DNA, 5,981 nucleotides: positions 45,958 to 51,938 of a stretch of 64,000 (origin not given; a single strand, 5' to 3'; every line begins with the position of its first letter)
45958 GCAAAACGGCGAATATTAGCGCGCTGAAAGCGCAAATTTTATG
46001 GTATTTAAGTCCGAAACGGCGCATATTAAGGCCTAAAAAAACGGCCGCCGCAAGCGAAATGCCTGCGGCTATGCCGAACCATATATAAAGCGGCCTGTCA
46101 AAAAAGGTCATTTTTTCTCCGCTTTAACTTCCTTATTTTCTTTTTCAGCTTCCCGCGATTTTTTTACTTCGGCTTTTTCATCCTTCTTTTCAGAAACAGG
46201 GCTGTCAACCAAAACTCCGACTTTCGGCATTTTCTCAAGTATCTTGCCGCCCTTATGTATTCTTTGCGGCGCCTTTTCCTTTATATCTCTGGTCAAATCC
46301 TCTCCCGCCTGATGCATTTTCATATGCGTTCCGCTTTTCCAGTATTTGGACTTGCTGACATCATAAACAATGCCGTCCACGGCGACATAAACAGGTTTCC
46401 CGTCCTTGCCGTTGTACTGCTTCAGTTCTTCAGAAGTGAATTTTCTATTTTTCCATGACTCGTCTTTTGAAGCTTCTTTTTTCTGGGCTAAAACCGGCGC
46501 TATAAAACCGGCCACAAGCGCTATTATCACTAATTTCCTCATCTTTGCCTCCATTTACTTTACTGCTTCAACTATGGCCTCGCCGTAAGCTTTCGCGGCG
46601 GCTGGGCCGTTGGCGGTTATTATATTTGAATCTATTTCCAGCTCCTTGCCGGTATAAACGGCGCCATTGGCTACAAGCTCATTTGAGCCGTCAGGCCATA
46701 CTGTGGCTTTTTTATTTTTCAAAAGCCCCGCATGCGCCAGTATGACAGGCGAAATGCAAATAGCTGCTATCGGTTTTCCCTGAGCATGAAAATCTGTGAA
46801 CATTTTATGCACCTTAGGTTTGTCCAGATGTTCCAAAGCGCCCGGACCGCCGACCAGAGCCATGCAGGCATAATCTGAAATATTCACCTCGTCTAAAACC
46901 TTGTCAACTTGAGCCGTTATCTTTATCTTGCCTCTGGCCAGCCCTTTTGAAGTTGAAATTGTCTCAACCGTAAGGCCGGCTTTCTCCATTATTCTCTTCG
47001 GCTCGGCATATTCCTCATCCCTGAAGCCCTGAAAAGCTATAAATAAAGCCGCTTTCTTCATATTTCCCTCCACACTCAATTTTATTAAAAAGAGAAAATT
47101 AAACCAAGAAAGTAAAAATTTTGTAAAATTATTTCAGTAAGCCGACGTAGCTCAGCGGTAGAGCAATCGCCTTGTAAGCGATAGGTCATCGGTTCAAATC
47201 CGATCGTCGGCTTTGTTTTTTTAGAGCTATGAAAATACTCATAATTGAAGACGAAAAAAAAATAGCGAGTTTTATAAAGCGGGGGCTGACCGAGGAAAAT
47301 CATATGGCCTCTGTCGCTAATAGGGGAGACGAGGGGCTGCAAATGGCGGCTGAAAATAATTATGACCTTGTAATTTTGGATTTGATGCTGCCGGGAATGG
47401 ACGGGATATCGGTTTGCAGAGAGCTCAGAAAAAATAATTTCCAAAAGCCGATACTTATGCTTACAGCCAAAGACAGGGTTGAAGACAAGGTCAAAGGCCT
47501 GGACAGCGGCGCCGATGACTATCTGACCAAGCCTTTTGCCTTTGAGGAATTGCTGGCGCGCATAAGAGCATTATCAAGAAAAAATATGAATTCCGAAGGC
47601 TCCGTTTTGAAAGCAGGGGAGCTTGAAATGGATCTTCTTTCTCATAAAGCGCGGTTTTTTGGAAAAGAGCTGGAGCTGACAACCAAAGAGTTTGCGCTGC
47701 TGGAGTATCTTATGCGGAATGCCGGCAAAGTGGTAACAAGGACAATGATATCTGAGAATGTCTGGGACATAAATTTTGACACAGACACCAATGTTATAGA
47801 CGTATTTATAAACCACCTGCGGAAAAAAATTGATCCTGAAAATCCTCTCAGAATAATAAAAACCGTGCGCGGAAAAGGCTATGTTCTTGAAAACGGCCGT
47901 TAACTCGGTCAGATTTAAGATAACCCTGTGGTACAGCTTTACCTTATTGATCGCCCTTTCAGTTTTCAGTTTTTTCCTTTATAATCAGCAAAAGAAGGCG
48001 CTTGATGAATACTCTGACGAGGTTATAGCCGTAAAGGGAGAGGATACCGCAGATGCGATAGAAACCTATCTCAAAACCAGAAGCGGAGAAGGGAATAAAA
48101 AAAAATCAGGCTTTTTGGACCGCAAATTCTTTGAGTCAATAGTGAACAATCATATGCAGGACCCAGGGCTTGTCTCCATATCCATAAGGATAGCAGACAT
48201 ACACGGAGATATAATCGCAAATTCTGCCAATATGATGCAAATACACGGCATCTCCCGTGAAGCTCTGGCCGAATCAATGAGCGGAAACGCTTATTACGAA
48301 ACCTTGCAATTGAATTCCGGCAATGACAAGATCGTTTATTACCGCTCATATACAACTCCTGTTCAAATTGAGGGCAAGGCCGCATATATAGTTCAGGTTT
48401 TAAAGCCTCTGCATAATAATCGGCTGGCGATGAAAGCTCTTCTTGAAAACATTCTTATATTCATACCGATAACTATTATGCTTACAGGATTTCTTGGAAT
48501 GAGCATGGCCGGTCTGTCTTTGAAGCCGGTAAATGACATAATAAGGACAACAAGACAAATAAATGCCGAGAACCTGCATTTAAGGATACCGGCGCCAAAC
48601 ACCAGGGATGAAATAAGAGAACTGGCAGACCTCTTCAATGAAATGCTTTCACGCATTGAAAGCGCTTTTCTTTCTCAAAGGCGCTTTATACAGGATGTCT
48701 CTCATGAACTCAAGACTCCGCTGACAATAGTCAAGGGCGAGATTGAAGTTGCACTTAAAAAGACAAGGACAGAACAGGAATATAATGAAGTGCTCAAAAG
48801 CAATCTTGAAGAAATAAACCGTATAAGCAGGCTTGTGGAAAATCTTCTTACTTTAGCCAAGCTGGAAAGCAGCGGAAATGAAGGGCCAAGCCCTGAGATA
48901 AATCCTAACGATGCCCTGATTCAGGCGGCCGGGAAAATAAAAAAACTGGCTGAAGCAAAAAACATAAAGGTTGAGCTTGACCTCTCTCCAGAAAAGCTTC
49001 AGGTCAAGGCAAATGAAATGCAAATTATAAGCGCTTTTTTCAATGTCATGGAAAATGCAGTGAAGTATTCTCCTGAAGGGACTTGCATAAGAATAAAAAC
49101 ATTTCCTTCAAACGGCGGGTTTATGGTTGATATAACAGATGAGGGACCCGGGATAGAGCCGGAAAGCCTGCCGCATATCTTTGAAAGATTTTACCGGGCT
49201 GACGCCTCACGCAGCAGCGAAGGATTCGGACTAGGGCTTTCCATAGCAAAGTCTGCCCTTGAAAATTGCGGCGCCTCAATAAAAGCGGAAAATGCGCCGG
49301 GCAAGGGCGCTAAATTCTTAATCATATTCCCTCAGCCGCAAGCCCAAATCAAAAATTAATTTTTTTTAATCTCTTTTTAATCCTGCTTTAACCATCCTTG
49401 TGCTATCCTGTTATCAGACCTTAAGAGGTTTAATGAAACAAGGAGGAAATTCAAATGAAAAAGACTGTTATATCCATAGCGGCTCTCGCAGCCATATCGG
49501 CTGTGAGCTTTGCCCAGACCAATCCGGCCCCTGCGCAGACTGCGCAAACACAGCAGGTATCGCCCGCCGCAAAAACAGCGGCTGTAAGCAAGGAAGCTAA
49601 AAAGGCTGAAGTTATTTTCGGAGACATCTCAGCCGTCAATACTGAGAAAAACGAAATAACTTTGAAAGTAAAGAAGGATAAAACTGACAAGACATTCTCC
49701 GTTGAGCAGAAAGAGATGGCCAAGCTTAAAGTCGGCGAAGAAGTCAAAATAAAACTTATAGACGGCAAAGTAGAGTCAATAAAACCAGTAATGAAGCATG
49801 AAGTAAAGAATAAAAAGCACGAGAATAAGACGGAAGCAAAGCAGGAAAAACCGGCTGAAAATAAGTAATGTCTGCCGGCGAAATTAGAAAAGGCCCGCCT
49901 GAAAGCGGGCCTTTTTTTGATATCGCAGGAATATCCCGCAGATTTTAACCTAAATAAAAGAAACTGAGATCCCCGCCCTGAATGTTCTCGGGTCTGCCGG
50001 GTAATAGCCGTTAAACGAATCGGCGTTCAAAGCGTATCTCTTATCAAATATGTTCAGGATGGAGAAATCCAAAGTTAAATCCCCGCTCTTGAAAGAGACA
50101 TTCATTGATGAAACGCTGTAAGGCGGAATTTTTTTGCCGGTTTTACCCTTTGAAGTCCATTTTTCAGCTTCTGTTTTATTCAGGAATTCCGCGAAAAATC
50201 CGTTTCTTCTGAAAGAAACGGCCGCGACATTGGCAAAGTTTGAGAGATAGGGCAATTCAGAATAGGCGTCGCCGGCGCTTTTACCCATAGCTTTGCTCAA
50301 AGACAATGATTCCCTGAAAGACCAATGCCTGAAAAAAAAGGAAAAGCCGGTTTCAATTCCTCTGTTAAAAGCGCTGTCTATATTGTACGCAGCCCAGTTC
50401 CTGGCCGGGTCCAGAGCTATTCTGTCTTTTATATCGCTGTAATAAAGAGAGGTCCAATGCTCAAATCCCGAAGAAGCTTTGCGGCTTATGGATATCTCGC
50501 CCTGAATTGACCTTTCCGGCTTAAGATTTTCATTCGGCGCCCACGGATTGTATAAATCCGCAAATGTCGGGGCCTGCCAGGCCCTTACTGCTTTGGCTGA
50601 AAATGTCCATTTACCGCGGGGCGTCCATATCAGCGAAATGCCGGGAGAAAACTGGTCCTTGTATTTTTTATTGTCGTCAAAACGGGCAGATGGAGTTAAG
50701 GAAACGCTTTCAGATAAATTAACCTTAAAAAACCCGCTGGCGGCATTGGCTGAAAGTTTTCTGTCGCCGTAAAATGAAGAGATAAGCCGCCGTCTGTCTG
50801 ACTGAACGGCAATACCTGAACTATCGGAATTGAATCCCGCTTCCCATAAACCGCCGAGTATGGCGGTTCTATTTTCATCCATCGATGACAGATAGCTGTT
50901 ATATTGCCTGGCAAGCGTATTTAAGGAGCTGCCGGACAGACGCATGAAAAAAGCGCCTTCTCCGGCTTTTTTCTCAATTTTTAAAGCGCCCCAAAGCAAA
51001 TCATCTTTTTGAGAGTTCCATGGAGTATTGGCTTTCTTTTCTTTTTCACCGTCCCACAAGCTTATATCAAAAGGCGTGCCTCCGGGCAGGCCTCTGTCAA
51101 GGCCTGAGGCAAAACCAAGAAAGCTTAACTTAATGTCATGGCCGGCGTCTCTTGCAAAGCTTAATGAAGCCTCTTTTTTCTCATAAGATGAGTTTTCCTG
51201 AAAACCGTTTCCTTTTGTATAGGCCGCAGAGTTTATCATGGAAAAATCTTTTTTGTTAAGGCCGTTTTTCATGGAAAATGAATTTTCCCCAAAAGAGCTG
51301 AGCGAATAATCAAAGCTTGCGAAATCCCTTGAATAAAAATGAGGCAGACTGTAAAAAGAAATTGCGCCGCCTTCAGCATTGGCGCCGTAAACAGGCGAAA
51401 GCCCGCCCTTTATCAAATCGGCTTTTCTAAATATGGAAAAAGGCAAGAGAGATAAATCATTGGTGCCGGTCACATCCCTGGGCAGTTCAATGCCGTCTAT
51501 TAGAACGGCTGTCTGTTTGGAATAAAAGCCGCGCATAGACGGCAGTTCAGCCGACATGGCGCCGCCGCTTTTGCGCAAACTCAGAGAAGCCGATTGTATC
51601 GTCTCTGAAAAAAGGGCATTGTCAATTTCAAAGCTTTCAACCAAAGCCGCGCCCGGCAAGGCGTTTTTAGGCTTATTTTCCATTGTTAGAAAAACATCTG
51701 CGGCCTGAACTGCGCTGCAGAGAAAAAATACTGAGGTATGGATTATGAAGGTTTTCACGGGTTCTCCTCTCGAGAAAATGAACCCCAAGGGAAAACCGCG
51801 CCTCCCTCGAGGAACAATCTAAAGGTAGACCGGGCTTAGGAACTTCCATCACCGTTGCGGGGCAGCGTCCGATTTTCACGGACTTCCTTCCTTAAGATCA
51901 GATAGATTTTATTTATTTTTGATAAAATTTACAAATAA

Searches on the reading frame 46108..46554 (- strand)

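Call 47: search_protein_families(library=pfam, proteins=[window:46108-46554:-], max_evalue=0.000001)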
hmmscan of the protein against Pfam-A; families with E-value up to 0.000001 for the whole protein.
window:46108-46554:- (148 aa): 1 family
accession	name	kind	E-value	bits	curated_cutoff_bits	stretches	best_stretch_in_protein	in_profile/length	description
PF00173.33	Cyt-b5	-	1.1e-09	38.6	23.7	1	40-115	1-73/74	Cytochrome b5-like Heme/Steroid binding domain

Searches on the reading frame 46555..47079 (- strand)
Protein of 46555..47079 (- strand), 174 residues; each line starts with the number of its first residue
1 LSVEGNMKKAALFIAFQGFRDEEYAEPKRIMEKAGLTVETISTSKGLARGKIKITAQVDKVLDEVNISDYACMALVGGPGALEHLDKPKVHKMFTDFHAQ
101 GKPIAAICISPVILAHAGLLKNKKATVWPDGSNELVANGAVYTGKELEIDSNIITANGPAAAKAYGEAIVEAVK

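Call 47: search_protein_families(library=pfam, proteins=[window:46555-47079:-], max_evalue=0.000001)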
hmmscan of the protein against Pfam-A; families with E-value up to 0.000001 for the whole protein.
window:46555-47079:- (174 aa): 1 family
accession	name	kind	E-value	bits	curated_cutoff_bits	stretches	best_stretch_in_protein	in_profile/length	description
PF01965.30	DJ-1_PfpI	-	6.7e-37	127.3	26.6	1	10-171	2-164/165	DJ-1/PfpI family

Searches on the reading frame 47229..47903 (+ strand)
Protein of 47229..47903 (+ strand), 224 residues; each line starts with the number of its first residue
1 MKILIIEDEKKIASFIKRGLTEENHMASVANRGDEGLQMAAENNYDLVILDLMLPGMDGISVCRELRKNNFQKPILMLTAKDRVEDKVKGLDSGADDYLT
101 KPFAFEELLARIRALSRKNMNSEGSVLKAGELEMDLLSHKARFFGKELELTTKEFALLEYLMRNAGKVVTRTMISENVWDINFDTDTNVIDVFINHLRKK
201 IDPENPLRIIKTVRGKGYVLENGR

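Call 47: search_protein_families(library=pfam, proteins=[window:47229-47903:+], max_evalue=0.000001)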
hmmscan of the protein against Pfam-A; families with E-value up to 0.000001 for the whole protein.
window:47229-47903:+ (224 aa): 2 families
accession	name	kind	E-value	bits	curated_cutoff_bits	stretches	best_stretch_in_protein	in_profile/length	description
PF00072.30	Response_reg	-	1.7e-30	105.9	30.2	1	3-113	1-111/111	Response regulator receiver domain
PF00486.34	Trans_reg_C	-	2.3e-28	98.5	26.2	1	145-220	1-77/77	Transcriptional regulatory protein, C terminal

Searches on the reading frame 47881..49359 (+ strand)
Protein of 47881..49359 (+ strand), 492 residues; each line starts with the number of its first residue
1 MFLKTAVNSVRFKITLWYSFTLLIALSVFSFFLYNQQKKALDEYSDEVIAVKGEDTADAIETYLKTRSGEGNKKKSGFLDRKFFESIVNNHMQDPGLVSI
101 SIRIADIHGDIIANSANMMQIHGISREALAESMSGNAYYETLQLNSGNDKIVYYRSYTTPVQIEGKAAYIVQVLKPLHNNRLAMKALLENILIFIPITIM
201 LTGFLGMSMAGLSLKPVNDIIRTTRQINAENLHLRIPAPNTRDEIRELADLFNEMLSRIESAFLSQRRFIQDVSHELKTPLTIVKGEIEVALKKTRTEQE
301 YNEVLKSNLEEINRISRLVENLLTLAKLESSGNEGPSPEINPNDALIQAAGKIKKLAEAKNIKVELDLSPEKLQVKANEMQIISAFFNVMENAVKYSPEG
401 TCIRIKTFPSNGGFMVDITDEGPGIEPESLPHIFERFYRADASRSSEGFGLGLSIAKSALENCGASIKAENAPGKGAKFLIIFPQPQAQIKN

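Call 48: search_protein_families(library=pfam, proteins=[window:47881-49359:+], max_evalue=0.000001)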
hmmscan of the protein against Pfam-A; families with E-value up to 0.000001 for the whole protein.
window:47881-49359:+ (492 aa): 3 families
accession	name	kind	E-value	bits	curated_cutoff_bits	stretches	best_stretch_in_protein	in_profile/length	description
PF02518.31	HATPase_c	-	1.7e-24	86.8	26.4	1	379-486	3-110/111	Histidine kinase-, DNA gyrase B-, and HSP90-like ATPase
PF00512.31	HisKA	-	2.2e-17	63.3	26.9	1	266-330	2-65/66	His Kinase A (phospho-acceptor) domain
PF00672.30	HAMP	-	4.9e-10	40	25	1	209-260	2-52/53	HAMP domain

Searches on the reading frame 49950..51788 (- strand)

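Call 48: search_protein_families(library=pfam, proteins=[window:49950-51788:-], max_evalue=0.000001)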
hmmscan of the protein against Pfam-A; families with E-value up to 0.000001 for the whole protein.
window:49950-51788:- (612 aa): 2 families
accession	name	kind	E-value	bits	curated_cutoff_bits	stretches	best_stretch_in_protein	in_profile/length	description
PF00593.30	TonB_dep_Rec_b-barrel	-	3.9e-26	93.3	27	1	233-580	42-436/436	TonB dependent receptor-like, beta-barrel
PF07715.20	Plug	-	2.3e-09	38.2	23.9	1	71-142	37-107/107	TonB-dependent Receptor Plug Domain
